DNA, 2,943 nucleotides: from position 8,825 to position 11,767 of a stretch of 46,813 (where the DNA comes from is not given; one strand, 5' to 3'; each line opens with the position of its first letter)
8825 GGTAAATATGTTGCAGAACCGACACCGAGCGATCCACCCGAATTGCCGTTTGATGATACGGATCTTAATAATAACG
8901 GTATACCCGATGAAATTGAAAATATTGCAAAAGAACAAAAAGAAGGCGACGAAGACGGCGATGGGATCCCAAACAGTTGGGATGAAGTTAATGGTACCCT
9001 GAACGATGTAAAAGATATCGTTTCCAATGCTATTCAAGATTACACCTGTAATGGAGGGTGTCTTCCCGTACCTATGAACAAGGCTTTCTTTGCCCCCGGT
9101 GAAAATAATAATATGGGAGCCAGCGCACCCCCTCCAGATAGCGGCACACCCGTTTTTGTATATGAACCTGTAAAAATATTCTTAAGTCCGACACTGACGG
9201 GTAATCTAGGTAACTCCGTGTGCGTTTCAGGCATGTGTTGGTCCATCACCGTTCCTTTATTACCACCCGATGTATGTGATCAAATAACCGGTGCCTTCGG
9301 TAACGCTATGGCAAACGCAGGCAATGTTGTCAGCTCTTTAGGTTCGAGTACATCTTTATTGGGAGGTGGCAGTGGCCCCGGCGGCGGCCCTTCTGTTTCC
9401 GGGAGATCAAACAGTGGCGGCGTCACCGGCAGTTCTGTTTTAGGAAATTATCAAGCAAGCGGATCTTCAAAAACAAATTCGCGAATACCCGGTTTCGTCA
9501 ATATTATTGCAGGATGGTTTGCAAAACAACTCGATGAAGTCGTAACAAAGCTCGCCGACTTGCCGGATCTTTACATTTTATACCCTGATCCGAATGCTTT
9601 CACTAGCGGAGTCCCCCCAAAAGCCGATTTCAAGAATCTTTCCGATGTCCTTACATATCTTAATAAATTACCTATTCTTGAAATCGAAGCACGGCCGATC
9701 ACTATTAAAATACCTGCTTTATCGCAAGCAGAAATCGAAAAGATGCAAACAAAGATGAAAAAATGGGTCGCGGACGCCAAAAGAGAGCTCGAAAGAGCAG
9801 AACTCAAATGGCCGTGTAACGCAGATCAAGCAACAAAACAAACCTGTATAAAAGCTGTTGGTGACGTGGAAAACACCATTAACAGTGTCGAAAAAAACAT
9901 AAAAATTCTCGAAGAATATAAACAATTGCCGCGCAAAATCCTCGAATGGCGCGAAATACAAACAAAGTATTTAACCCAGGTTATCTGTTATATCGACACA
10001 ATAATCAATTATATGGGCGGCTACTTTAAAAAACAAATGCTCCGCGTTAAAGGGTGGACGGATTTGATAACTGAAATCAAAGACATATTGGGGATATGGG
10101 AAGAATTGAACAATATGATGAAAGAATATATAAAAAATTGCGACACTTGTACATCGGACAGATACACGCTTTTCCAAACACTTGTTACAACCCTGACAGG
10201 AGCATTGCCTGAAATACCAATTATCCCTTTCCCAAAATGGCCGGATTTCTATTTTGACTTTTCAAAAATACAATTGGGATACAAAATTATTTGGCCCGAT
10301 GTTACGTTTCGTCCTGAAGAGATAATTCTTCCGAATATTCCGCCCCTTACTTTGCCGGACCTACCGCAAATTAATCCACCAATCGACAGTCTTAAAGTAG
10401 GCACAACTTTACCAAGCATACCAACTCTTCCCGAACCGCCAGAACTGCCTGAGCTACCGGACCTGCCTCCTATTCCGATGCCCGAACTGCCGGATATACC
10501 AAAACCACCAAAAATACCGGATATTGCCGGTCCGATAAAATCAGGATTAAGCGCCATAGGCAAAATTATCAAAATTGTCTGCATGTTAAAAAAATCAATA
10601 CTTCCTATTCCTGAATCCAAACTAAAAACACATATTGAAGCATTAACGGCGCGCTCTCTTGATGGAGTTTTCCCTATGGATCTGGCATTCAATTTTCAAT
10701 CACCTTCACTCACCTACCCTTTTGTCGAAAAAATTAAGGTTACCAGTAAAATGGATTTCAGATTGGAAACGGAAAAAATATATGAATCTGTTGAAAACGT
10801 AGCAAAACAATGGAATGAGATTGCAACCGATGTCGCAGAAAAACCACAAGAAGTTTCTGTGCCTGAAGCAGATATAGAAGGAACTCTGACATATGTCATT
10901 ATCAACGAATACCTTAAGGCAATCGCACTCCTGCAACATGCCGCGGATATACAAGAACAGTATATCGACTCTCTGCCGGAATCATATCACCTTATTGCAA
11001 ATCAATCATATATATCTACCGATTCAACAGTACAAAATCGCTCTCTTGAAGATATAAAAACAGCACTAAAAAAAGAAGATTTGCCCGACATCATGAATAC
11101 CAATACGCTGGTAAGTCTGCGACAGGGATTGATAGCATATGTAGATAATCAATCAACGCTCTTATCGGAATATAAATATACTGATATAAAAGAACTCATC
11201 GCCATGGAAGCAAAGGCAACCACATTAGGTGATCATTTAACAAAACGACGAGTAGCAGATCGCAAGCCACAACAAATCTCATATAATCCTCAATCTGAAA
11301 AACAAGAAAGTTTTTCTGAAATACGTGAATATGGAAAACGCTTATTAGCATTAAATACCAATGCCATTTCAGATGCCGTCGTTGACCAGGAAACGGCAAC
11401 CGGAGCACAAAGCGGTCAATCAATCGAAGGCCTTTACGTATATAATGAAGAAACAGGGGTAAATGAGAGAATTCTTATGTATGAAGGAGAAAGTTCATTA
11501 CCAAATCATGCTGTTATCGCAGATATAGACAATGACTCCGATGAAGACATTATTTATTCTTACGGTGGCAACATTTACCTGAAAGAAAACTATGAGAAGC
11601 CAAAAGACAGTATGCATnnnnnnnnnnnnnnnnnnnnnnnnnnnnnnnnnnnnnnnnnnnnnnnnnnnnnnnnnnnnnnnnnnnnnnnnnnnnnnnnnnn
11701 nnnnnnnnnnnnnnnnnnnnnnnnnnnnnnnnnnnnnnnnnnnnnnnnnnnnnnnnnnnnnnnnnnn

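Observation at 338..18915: Self-contained five-gene secreted operon: SLH-anchored 4969-aa mosaic giant protein plus four coupled small secreted proteins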

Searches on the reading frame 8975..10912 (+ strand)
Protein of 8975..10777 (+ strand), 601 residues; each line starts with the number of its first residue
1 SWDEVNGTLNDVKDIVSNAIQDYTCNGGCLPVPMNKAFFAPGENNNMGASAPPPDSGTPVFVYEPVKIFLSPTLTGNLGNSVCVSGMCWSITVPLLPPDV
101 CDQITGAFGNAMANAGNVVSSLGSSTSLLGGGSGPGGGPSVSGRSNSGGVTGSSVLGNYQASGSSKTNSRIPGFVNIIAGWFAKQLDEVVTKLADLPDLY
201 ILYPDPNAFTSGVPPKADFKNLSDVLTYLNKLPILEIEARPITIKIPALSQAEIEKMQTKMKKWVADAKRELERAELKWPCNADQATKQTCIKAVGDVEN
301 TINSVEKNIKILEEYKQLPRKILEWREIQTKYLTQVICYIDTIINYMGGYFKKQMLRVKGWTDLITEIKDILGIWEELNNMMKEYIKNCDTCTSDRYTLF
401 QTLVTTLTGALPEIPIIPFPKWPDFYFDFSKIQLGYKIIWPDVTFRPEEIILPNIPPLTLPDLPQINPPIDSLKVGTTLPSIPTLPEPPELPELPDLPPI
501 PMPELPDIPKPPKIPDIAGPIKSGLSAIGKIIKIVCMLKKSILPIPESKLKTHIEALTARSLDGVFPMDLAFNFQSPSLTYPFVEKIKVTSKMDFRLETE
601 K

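Call 47: find_homologous_proteins(query=window:8975-10777:+, max_evalue=0.001)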
Query window:8975-10777:+ (601 aa): 1 proteins with E <= 0.001 among 8000 candidates.
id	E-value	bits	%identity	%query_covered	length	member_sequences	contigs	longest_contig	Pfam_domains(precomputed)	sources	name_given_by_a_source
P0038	2.8e-48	183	28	63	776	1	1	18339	-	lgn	-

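Call 48: find_encoding_contigs(protein=P0038, flank=10000, max_places=3)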
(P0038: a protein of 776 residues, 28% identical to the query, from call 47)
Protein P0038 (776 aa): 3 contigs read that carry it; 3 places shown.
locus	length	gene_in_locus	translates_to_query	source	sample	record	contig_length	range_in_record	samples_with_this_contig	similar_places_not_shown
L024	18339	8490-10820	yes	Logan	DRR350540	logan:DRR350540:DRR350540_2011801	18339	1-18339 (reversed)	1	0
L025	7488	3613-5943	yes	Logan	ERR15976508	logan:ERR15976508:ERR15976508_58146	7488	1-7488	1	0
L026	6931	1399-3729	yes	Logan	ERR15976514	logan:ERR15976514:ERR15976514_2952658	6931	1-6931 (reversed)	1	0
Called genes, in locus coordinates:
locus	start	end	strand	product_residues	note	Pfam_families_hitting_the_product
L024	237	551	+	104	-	-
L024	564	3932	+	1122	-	-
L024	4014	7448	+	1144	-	PF13517:FG-GAP_3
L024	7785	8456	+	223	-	-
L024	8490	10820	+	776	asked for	-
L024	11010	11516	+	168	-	-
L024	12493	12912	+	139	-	PF00350:Dynamin_N (faint), PF01926:MMR_HSR1, PF02421:FeoB_N (weak)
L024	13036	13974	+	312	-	PF01926:MMR_HSR1, PF02421:FeoB_N, PF00009:GTP_EFTU, PF14714:KH_dom-like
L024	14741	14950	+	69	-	PF01963:TraB_PrgY_gumN (weak)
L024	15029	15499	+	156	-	-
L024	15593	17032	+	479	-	PF06068:TIP49 (faint), PF00004:AAA, PF07728:AAA_5 (faint), PF17862:AAA_lid_3, PF01434:Peptidase_M41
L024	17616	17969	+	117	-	-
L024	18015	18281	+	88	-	-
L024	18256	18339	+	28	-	?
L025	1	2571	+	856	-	?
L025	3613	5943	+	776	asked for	-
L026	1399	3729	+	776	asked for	-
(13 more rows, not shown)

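Call 89: predict_structure(alignment_id=A7)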
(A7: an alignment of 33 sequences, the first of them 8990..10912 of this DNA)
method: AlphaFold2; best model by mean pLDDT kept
length: 641 residues; sequences in the alignment: 33
mean_pLDDT: 68.2   pTM: 0.47
mean pLDDT of the five models: 68.2, 65.1, 58.9, 58.4, 56.8
residues with pLDDT >= 90: 13; 70-90: 366; 50-70: 138; < 50: 124
segments of 3 or more residues with pLDDT < 50: 1-21, 116-166, 387-395, 462-471, 559-568, 621-641
pLDDT, mean of each block of 10 residues (from residue 1): 40 43 61 83 66 83 86 85 80 68 59 48 32 30 29 34 46 76 79 72 63 69 67 82 84 91 88 76 78 86 89 84 80 82 81 84 83 79 58 49 62 76 68 80 79 72 46 65 73 77 79 76 76 67 83 59 45 67 70 75 81 67 36 38 40
secondary structure, 60 per line:
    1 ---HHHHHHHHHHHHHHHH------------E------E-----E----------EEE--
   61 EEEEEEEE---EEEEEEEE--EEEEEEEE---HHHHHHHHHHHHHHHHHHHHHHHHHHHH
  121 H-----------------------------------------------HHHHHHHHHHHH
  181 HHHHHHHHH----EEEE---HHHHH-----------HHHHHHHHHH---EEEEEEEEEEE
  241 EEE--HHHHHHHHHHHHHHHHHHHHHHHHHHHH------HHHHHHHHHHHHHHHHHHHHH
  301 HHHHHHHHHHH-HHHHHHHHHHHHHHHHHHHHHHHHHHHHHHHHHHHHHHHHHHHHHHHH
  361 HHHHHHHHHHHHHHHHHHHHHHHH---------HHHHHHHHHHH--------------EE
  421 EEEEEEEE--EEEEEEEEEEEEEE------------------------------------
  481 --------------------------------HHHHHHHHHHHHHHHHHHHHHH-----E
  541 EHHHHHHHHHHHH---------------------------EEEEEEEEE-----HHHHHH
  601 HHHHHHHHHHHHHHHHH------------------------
elements in order: H4-19 E56-58 E61-68 E72-79 E82-89 H93-121 H169-189 E194-197 H201-205 H217-226 E230-243 H246-273 H280-311 H313-384 H394-404 E419-428 E431-444 H513-534 H542-553 E581-589 H595-617

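Call 91: fold_search(model_id=the predicted structure, library=pdb)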
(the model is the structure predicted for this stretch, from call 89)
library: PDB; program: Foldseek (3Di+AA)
matches with E <= 10: 232; with E <= 0.001: 0
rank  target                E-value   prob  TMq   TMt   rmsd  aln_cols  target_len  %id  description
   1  3o1i_A                1.4e-01  0.28  0.10  0.20  48.9       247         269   12  Crystal Structure of the TorS sensor domain - TorT complex in the absence of ligand (released 2011-12-21)
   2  3o1i_B                2.4e-01  0.16  0.10  0.20  46.8       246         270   11  Crystal Structure of the TorS sensor domain - TorT complex in the absence of ligand (released 2011-12-21)
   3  8qb9_A                2.5e-01  0.18  0.09  0.21  49.8       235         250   12  Helical reconstruction of yeast eisosome protein Pil1 bound to membrane composed of lipid mixture -PIP2/+sterol (DOPC, (released 2024-07-24)
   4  3plt_C                4.8e-01  0.15  0.09  0.23  51.9       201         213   11  Crystal structure of Lsp1 from Saccharomyces cerevisiae (released 2011-06-22)
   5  3o1j_A                4.8e-01  0.14  0.10  0.20  48.8       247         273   12  Crystal Structure of the TorS sensor domain - TorT complex in the absence of isopropanol (released 2011-12-21)
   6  6n4n_F                5.3e-01  0.11  0.06  0.18  46.7       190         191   10  Crystal structure of the designed protein DNCR2/danoprevir/NS3a complex (released 2019-09-11)
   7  6n4n_C                5.3e-01  0.09  0.06  0.15  43.0       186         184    9  Crystal structure of the designed protein DNCR2/danoprevir/NS3a complex (released 2019-09-11)
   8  3plt_A                7.8e-01  0.14  0.09  0.23  51.1       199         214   12  Crystal structure of Lsp1 from Saccharomyces cerevisiae (released 2011-06-22)
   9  5cwo_A                7.8e-01  0.09  0.06  0.15  40.3       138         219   16  Crystal structure of de novo designed helical repeat protein DHR76 (released 2015-12-16)
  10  8f6r_A                8.3e-01  0.13  0.06  0.16  39.0       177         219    8  CryoEM structure of designed modular protein oligomer C6-79 (released 2023-11-29)
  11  3o1h_A                8.3e-01  0.11  0.10  0.21  47.4       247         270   11  Crystal Structure of the TorS sensor domain - TorT complex in the presence of TMAO (released 2011-12-21)
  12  6dfk_C                8.3e-01  0.08  0.08  0.19  43.3       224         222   15  Crystal structure of the 11S subunit of the Plasmodium falciparum proteasome, PA28 (released 2019-08-07)
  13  7zjr                  8.7e-01  0.06  0.09  0.18  52.9       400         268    7  X-ray structure of the periplasmic region of PilJ from P. aeruginosa (released 2022-04-27)
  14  8qb7_A                9.7e-01  0.08  0.09  0.19  48.2       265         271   12  Pil1 in native eisosome lattice bound to plasma membrane microdomain (released 2024-07-24)
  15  4nqi_A                1.1e+00  0.14  0.08  0.22  49.6       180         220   12  Structure of the N-terminal I-BAR domain (1-259) of D.Discoideum IBARa (released 2014-02-05)
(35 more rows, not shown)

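Call 93: fold_search(model_id=the predicted structure, library=viral)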
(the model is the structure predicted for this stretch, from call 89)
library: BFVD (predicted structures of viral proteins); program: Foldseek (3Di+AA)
matches with E <= 10: 305; with E <= 0.001: 0
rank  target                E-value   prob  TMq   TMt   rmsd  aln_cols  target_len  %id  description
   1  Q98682                3.4e-02  0.15  0.06  0.07  57.3       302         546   13  MIE1 [Simian cytomegalovirus]
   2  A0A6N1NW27            4.2e-02  0.47  0.09  0.15  48.1       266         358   12  Putative ORFan [Tupanvirus deep ocean]
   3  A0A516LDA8            6.2e-02  0.12  0.10  0.11  51.9       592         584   11  (no name in the UniProt tables at hand)
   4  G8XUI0                1.2e-01  0.09  0.09  0.11  63.8       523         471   10  Regulatory protein IE1 [Aotine betaherpesvirus 1]
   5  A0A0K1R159            1.3e-01  0.07  0.10  0.07  55.1       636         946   11  ICP4-like protein [Testudinid alphaherpesvirus 3]
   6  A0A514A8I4            2.4e-01  0.10  0.09  0.17  55.3       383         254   10  Uncharacterized protein [Pantoea phage Kyle]
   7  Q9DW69                5.5e-01  0.04  0.07  0.10  60.6       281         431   13  PR123-EX4 (Fragment) [Rat cytomegalovirus (strain Maastricht)]
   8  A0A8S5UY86            7.7e-01  0.05  0.10  0.12  79.3       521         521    7  Hint [Phage sp. ctKtV17]
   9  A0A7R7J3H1            1.0e+00  0.03  0.07  0.09  54.0       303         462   10  (no name in the UniProt tables at hand)
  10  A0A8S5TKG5            1.1e+00  0.63  0.06  0.65   2.8        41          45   15  Uncharacterized protein [Podoviridae sp. ctz6O13]
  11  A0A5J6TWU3            1.2e+00  0.30  0.05  0.35   4.9        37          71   22  (no name in the UniProt tables at hand)
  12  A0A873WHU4            1.2e+00  0.11  0.06  0.31  12.8        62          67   18  (no name in the UniProt tables at hand)
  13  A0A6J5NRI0            1.3e+00  0.35  0.06  0.41  13.6        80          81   14  Uncharacterized protein [uncultured Caudovirales phage]
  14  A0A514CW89            1.3e+00  0.04  0.08  0.06  47.2       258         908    8  Putative tail fiber protein [Achromobacter phage vB_AxyP_19-32_Axy24]
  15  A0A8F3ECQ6            1.3e+00  0.16  0.05  0.18  14.3        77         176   17  Uncharacterized protein [Arthrobacter phage SilentRX]
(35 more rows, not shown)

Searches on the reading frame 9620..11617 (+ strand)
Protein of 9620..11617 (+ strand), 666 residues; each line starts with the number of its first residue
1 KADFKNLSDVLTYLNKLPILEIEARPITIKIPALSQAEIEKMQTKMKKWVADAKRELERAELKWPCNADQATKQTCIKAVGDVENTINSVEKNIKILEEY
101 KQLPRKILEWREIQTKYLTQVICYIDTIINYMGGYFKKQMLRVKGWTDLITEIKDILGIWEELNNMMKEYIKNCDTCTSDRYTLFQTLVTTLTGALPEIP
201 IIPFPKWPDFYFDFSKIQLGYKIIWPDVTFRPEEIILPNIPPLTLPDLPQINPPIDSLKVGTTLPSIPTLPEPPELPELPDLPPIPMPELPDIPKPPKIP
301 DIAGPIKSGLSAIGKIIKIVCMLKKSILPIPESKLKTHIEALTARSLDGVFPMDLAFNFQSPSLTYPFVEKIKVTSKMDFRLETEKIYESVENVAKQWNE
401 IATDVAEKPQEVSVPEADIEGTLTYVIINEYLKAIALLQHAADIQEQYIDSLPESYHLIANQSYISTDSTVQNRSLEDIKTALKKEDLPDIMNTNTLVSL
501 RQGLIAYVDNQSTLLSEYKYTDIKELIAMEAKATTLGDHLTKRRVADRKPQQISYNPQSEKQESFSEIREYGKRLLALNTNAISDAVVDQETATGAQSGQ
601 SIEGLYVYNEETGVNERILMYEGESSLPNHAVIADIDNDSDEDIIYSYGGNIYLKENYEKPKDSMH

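Call 67: search_protein_representatives(protein=window:9620-11617:+)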
Query: 666 residues. Proteins with E-value up to 0.001 (for the whole library): 424; up to 1e-10: 360; up to 1e-30: 253. The best 150 are listed.
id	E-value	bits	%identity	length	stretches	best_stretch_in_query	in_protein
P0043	1.3e-259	879.2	62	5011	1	1-665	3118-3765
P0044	9.4e-131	453.5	39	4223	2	8-413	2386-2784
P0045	1.6e-128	446.1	40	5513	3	5-417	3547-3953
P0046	4.0e-127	441.5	39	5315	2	8-415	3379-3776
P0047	4.3e-126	438.1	42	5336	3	7-416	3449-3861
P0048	6.2e-121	421.0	38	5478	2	7-408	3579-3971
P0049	4.4e-119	414.9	39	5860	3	4-410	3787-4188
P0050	1.2e-116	406.9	36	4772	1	1-661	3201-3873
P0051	1.3e-114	400.1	39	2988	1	3-660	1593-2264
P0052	3.7e-112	392.0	50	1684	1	186-663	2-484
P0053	3.7e-111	388.7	37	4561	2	3-432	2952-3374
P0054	2.0e-110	386.3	39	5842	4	74-422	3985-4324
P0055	3.2e-109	382.3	40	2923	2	5-414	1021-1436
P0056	2.7e-108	379.3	38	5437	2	10-411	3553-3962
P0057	3.0e-108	379.1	37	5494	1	9-663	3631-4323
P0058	1.6e-107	376.7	34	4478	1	3-662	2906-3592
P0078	5.7e-99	348.5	32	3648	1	6-663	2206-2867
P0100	7.2e-94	331.6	32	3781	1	6-662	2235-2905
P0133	5.5e-81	289.1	30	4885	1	8-661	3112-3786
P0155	1.3e-66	241.6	31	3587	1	3-660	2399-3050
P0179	2.5e-55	204.3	28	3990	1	7-661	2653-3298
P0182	7.8e-54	199.3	28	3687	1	3-660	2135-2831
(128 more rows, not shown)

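Call 68: find_encoding_contigs(protein=P0044, flank=8000, max_places=2)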
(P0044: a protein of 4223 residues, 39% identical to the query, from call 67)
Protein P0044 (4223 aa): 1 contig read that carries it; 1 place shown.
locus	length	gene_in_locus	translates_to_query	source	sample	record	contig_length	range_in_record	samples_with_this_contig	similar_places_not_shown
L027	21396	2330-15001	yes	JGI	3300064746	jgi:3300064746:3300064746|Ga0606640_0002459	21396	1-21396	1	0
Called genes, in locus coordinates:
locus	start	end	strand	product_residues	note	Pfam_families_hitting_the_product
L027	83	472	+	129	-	-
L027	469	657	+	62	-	-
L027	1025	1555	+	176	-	PF07963:N_methyl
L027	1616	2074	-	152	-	-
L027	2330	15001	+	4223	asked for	PF18884:TSP3_bac (faint), PF09134:Invasin_D3 (faint), PF18565:Glyco_hydro2_C5, PF13517:FG-GAP_3 (weak)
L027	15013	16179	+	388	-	-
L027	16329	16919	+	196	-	-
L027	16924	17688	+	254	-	-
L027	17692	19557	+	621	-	-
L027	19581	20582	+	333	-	-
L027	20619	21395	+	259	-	?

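Call 71: find_encoding_contigs(protein=P0179, flank=8000, max_places=2)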
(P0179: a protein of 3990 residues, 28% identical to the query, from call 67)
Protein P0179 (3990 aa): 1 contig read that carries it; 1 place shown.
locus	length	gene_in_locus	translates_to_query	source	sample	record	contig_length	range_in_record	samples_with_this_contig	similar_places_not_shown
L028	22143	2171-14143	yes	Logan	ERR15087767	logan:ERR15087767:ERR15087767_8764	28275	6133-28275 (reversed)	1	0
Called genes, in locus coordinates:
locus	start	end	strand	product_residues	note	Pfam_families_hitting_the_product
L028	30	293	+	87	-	-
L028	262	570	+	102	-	-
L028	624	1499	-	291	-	-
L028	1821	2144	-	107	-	-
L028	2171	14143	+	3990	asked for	PF13517:FG-GAP_3 (weak), PF01839:FG-GAP (faint), PF13517:FG-GAP_3 (weak)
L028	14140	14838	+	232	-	-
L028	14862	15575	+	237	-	-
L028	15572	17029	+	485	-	-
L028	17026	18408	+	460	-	-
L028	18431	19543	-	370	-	PF13458:Peripla_BP_6, PF13433:Peripla_BP_5, PF01094:ANF_receptor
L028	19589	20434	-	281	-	PF02424:ApbE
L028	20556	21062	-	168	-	-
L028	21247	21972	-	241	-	PF00970:FAD_binding_6, PF00175:NAD_binding_1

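Call 83: list_cluster_members(proteins=[P0043, P0044, P0050, P0058, P0078, P0100, P0133, P0155, P0179, P0182])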
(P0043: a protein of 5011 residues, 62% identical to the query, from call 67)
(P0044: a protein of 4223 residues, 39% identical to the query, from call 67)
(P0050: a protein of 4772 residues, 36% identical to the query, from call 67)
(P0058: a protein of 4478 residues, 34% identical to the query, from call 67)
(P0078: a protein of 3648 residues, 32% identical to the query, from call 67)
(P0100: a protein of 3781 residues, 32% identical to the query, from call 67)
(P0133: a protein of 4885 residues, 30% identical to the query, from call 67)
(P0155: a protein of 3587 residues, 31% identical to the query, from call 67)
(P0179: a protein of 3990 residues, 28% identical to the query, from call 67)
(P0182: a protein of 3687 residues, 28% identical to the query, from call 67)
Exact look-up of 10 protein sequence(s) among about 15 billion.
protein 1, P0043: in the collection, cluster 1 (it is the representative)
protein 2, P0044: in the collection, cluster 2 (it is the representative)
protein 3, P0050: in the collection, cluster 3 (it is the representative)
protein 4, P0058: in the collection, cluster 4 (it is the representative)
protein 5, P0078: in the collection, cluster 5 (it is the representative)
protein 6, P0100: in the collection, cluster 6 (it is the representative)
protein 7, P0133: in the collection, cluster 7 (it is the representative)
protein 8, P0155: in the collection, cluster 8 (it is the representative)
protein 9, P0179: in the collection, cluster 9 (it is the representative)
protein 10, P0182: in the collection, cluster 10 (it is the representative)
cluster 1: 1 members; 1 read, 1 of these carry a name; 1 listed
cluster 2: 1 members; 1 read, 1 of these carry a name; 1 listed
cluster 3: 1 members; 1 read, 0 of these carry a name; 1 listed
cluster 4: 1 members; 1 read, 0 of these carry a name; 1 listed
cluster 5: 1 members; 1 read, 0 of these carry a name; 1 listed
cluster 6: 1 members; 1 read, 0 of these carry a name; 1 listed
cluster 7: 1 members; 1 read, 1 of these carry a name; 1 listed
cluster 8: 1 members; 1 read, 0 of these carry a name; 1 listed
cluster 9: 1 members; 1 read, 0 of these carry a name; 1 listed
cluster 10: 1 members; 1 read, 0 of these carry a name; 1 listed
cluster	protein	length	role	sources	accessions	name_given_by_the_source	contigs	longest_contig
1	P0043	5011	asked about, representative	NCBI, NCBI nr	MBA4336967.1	hypothetical protein C0416_04325 [bacterium] | hypothetical protein [bacterium]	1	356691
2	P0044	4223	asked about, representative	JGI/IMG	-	uncharacterized repeat protein (TIGR01451 family)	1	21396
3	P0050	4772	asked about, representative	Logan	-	-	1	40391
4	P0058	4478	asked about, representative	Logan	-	-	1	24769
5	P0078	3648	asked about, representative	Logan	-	-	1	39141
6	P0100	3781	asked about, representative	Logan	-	-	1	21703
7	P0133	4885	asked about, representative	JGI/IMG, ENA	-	uncharacterized repeat protein (TIGR01451 family)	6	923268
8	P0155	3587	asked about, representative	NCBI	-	-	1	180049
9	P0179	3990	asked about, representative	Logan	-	-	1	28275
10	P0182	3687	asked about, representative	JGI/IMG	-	-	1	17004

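Call 108: search_protein_families(library=pfam, proteins=[L028:14140-14835:+, L028:14862-15572:+, L028:15572-17026:+, L028:17026-18405:+, L027:16329-16916:+, L027:16924-17685:+, L027:17692-19554:+, L027:19548-20579:+, L027:15013-16176:+], max_evalue=0.01)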
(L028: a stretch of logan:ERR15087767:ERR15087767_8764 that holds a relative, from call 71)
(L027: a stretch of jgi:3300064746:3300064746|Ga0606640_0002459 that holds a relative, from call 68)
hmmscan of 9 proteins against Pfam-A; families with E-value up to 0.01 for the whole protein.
L028:14140-14835:+ (232 aa): 0 families

L028:14862-15572:+ (237 aa): 0 families

L028:15572-17026:+ (485 aa): 0 families

L028:17026-18405:+ (460 aa): 0 families

L027:16329-16916:+ (196 aa): 0 families

L027:16924-17685:+ (254 aa): 0 families

L027:17692-19554:+ (621 aa): 0 families

L027:19548-20579:+ (344 aa): 0 families

L027:15013-16176:+ (388 aa): 0 families
